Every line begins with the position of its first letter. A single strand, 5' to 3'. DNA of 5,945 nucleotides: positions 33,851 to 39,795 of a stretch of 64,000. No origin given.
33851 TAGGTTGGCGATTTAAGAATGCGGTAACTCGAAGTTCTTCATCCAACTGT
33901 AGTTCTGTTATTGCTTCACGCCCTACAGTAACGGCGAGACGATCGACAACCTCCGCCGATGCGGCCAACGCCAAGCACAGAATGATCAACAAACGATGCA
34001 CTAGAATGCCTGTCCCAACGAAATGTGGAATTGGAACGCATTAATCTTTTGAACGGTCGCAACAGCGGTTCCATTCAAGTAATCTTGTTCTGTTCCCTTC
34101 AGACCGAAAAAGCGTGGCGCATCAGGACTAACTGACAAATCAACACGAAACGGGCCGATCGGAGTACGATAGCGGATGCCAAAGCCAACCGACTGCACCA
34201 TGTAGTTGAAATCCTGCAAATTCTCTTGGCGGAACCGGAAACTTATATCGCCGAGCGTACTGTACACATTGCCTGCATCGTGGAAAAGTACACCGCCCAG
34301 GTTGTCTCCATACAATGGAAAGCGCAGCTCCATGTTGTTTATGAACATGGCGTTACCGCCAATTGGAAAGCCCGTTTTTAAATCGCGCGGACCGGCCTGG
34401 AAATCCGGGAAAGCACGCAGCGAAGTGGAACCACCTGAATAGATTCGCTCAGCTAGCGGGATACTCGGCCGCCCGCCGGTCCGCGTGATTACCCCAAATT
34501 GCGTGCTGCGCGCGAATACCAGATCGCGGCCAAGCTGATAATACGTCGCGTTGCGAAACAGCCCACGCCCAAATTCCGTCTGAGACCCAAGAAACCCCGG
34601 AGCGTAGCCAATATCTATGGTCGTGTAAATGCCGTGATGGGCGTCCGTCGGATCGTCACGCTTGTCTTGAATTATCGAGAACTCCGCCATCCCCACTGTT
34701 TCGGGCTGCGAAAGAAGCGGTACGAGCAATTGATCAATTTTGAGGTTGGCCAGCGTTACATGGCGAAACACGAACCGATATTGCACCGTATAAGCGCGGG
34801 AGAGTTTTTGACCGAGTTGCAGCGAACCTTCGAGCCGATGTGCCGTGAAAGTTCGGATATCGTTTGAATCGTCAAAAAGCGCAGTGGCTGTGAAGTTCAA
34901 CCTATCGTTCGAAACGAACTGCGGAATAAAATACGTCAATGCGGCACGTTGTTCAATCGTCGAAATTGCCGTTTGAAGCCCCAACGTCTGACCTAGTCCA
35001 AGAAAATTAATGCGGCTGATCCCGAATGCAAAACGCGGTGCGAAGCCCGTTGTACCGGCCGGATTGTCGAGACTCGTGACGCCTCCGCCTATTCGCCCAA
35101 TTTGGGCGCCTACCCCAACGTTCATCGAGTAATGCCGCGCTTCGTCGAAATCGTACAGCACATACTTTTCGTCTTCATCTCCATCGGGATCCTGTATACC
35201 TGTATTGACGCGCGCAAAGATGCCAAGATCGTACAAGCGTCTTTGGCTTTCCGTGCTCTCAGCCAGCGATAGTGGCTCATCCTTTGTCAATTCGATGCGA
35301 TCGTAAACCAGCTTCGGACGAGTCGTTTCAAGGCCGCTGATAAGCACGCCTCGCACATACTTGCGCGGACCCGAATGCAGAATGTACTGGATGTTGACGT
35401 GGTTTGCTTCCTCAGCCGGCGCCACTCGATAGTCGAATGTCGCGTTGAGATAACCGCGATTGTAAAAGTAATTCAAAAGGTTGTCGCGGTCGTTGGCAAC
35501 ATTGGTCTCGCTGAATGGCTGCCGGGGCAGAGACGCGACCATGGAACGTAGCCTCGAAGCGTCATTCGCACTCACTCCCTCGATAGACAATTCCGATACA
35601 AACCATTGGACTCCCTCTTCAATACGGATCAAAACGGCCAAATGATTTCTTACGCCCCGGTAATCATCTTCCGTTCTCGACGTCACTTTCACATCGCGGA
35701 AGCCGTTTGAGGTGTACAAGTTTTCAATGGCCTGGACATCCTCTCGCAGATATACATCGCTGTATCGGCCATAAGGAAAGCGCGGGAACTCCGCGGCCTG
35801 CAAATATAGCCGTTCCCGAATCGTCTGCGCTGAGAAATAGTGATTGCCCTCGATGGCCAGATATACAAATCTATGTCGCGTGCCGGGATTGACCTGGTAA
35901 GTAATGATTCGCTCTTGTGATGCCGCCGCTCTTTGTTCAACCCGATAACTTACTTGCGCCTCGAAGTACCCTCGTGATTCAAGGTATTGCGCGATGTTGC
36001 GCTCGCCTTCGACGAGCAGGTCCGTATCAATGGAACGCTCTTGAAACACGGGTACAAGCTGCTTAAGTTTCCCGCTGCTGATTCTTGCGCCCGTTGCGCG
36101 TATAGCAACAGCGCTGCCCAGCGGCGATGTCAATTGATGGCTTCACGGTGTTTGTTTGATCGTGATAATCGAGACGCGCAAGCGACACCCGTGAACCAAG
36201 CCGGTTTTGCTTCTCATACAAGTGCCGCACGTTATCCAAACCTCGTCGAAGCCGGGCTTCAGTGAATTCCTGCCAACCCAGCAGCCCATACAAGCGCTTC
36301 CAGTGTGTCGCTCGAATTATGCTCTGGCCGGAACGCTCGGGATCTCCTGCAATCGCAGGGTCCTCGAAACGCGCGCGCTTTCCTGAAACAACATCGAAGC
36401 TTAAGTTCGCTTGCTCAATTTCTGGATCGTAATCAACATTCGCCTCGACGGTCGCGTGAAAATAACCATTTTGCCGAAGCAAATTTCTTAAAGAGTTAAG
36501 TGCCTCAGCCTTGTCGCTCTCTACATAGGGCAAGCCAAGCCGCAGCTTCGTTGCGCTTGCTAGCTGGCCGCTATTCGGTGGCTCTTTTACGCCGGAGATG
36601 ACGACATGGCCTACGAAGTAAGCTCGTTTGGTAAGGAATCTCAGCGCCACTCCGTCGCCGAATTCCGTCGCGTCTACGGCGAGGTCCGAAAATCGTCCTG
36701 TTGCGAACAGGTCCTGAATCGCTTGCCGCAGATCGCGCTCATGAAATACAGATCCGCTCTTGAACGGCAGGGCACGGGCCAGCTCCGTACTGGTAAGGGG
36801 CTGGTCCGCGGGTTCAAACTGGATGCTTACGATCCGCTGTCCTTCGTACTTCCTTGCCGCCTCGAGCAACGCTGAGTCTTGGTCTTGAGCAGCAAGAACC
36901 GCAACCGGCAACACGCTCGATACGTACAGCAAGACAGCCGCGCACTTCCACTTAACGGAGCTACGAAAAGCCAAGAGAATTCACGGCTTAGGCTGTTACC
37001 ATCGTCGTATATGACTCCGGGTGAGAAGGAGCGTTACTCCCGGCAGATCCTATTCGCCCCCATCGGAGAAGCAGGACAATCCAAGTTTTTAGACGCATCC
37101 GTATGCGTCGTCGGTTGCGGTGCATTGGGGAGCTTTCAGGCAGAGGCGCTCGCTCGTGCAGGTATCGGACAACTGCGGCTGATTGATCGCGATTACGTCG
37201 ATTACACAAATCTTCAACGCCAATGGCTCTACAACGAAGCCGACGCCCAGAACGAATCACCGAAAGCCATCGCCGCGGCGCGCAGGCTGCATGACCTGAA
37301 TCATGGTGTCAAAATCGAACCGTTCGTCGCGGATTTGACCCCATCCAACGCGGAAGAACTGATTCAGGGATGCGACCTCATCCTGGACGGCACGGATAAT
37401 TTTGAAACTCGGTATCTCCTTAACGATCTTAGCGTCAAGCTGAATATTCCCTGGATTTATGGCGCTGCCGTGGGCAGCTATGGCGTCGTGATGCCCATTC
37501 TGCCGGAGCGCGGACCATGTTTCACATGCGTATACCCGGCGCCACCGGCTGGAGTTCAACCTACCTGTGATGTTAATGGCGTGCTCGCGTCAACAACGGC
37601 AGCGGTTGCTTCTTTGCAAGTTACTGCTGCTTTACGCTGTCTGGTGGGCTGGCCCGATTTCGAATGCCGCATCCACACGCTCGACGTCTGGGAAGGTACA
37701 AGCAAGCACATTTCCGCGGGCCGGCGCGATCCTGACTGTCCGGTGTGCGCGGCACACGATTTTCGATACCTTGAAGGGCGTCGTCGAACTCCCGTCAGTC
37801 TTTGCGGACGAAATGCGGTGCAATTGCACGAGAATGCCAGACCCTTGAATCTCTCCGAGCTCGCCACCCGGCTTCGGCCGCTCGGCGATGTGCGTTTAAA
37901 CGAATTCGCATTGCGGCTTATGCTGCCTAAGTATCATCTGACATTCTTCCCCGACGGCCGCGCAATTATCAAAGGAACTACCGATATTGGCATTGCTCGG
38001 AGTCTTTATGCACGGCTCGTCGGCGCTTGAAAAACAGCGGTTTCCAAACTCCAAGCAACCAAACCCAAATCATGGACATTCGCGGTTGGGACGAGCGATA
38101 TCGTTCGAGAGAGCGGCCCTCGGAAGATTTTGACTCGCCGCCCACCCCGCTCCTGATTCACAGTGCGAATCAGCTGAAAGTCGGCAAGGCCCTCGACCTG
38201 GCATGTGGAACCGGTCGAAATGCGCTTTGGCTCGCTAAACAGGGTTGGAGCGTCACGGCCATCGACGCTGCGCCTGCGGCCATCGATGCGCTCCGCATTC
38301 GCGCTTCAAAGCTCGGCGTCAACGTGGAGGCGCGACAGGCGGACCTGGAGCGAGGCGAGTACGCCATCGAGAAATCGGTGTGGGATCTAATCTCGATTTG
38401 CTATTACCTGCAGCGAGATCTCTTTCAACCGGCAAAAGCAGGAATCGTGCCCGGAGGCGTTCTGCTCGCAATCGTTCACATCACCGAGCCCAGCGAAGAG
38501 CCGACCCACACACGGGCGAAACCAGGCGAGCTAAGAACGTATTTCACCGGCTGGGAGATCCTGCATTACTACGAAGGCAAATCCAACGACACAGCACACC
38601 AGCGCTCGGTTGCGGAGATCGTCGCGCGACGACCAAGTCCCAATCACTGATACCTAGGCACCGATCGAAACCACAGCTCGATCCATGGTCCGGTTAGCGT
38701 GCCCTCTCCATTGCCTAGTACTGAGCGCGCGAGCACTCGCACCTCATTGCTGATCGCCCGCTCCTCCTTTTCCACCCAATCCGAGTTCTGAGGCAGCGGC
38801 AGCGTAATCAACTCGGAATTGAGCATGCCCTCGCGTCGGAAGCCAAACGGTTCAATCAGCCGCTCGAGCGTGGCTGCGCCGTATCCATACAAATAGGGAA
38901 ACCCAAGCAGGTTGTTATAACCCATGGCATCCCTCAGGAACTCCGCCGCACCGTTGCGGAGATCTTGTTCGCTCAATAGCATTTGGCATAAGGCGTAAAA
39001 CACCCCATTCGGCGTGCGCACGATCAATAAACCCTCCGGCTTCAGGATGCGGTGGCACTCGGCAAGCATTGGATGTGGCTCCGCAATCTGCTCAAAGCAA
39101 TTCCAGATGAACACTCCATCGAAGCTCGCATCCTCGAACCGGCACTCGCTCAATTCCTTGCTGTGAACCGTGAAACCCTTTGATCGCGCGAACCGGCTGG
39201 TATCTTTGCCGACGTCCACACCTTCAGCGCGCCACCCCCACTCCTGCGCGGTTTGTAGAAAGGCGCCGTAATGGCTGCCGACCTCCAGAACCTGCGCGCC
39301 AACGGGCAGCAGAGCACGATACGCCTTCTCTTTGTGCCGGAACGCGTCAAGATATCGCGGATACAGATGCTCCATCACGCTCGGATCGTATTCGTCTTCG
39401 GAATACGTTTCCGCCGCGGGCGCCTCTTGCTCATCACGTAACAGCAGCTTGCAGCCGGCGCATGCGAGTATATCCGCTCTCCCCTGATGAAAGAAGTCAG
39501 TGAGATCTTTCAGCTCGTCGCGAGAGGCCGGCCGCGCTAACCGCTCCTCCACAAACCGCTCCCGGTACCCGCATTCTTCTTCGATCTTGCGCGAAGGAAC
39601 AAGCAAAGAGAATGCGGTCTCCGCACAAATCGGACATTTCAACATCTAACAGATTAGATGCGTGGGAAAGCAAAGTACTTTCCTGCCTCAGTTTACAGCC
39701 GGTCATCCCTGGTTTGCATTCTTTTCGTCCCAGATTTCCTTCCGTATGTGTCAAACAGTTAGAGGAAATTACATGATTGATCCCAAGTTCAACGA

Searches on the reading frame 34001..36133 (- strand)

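Call 22: search_protein_families(library=pfam, proteins=[window:34001-36133:-], max_evalue=0.001)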
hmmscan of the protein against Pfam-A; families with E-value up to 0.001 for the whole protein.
window:34001-36133:- (710 aa): 2 families
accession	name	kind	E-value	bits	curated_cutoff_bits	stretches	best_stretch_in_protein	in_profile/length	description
PF01103.29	Omp85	-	1.5e-45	156.6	24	1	376-710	1-325/325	Omp85 superfamily domain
PF07244.20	POTRA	-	1.1e-31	109.7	21.3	4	179-253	3-77/79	Surface antigen variable number repeat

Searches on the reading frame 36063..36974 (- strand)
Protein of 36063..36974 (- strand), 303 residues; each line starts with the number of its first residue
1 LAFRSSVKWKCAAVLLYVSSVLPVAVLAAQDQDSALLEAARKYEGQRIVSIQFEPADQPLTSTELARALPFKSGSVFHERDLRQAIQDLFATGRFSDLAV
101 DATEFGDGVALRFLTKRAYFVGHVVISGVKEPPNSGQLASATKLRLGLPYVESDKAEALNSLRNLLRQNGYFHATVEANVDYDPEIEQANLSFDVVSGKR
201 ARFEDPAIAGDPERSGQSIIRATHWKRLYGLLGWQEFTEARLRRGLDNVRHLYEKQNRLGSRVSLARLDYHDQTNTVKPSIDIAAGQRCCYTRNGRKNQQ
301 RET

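Call 22: search_protein_families(library=pfam, proteins=[window:36063-36974:-], max_evalue=0.001)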
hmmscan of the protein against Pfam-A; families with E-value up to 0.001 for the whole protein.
window:36063-36974:- (303 aa): 1 family
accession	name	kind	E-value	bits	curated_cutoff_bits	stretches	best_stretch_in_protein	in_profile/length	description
PF07244.20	POTRA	-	1.4e-14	55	21.3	1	119-198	1-79/79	Surface antigen variable number repeat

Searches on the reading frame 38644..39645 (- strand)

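Call 22: search_protein_families(library=pfam, proteins=[window:38644-39645:-], max_evalue=0.001)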
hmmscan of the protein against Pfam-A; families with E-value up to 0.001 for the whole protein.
window:38644-39645:- (333 aa): 6 families
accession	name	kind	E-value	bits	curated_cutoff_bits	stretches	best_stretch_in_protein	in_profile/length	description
PF08241.18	Methyltransf_11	-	2.6e-13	50.9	21.2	1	120-209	1-95/95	Methyltransferase domain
PF13489.12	Methyltransf_23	-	1.1e-12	48.4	27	1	100-226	10-124/164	Methyltransferase domain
PF13649.12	Methyltransf_25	-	1e-10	42.6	27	1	119-205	1-97/97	Methyltransferase domain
PF08242.18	Methyltransf_12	-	7.6e-08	33.4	30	1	120-207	1-98/98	Methyltransferase domain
PF07021.18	MetW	-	4.3e-06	26.9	21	1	110-225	8-123/193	Methionine biosynthesis protein MetW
PF13847.12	Methyltransf_31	-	8.2e-06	26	27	1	117-222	5-121/145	Methyltransferase domain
